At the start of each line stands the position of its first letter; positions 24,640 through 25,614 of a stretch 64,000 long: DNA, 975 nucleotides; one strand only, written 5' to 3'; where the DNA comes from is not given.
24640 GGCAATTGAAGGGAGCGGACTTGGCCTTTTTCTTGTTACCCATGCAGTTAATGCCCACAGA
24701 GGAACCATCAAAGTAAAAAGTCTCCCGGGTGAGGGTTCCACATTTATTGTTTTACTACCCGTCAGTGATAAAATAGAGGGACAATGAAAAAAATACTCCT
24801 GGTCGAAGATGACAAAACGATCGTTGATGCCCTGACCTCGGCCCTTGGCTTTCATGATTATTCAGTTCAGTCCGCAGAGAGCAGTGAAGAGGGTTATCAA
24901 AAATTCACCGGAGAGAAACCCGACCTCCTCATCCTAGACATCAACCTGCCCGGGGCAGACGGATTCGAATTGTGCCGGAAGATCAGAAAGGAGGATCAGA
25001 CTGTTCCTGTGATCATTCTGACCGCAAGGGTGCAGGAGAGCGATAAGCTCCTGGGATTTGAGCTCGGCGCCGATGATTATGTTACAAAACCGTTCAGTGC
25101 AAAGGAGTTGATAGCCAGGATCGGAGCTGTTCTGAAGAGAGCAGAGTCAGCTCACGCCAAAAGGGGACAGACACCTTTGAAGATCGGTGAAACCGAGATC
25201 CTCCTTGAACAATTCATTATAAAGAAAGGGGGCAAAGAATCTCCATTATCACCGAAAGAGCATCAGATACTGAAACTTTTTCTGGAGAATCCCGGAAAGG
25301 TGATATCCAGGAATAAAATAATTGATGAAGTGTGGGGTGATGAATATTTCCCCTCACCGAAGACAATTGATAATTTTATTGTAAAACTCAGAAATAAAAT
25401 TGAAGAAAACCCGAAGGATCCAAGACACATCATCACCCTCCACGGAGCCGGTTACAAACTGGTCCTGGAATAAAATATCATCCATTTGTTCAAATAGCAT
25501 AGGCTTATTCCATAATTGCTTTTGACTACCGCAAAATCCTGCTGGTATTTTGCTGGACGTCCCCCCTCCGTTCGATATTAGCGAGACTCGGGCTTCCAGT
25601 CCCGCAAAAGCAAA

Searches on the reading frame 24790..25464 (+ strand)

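Call 31: search_protein_families(library=ncbifam, proteins=[window:24790-25464:+], max_evalue=0.00001)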
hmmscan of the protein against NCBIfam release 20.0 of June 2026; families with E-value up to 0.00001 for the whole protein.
window:24790-25464:+ (225 aa): 96 families (the best 25 are shown)
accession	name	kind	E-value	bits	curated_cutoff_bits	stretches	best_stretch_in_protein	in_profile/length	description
NF040534.1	resp_reg_YycF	equivalog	4.4e-59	199.6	340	1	1-224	2-227/231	response regulator YycF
TIGR02154.1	PhoB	equivalog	1.7e-57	194.3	296.2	1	1-224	4-225/226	phosphate regulon transcriptional regulator PhoB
NF045944.1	ResRegRpaBCyano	equivalog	7.2e-55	185.9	330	1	3-223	1-226/229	response regulator transcription factor RpaB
NF040689.1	MtrAB_MtrA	equivalog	3.6e-54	183.4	300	1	2-223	1-217/219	MtrAB system response regulator MtrA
NF053854.1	RespRegPhoBBctds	equivalog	1.3e-52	178.4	270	1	2-224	1-224/225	two-component system response regulator PhoB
NF008296.0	PRK11083.1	equivalog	1.5e-52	178.3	273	1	1-224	5-225/228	two-component system response regulator CreB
NF033117.2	vanR_ACDEGLN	exception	3.7e-51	173.9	350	1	2-224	1-225/226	VanR-ABDEGLN family response regulator transcription factor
NF041733.1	resp_reg_CseB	equivalog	1.2e-50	172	350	1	1-224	2-226/228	two-component system response regulator CseB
NF007005.1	PRK09468.1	equivalog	9.3e-50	169.3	331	1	1-225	5-232/237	osmolarity response regulator transcription factor OmpR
NF051850.1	RespRegRprY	equivalog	3.9e-48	163.9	370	1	1-225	6-227/234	response regulator transcription factor RprY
NF007982.1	PRK10710.1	equivalog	2.3e-46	158.3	380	1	1-223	9-226/235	envelope stress response regulator BaeR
NF007820.0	PRK10529.1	equivalog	5.4e-45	153.5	325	1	2-224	4-223/225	two-component system response regulator KdpE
NF033120.0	vanR_FM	exception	1.2e-44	152.7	460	1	2-224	6-229/231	vancomycin resistance response regulator transcription factor, VanR-F/VanR-M family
NF041209.1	resp_regPieR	equivalog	2.9e-44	151.4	450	1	1-224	2-227/231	two component system response regulator PieR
TIGR01387.1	cztR_silR_copR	subfamily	8.3e-44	149.8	279.2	1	2-224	1-218/218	heavy metal response regulator transcription factor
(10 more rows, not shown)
